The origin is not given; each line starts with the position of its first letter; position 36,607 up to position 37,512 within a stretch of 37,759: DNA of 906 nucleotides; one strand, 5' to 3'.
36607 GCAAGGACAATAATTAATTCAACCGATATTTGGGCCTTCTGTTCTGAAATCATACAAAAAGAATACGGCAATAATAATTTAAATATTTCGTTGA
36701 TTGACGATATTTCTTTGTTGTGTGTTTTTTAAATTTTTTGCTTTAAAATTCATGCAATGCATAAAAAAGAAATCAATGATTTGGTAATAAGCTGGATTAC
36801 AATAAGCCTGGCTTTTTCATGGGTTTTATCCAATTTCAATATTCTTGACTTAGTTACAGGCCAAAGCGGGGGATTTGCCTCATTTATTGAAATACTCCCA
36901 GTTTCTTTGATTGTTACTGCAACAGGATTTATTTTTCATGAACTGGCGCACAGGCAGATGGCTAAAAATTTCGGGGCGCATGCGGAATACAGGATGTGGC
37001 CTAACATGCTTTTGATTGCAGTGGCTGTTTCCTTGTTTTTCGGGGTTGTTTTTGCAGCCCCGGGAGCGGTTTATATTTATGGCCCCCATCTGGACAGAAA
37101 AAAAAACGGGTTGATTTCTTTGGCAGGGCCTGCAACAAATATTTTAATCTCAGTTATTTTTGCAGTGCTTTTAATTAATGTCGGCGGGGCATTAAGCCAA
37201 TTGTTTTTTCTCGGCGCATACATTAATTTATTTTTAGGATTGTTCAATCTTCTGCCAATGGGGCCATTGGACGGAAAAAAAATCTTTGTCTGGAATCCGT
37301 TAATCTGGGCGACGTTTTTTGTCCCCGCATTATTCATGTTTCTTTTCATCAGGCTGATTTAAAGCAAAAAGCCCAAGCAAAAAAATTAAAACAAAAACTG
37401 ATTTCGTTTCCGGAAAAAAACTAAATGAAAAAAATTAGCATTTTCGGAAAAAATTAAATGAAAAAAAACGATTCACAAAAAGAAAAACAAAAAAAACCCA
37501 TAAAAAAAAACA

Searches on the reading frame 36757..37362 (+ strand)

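Call 90: search_protein_families(library=pfam, proteins=[window:36757-37362:+], max_evalue=0.01)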
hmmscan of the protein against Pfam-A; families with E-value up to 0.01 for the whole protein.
window:36757-37362:+ (201 aa): 1 family
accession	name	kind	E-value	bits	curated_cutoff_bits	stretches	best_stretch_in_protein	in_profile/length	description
PF02163.28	Peptidase_M50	-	3.3e-11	43.4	27.2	2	146-177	159-190/221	Peptidase family M50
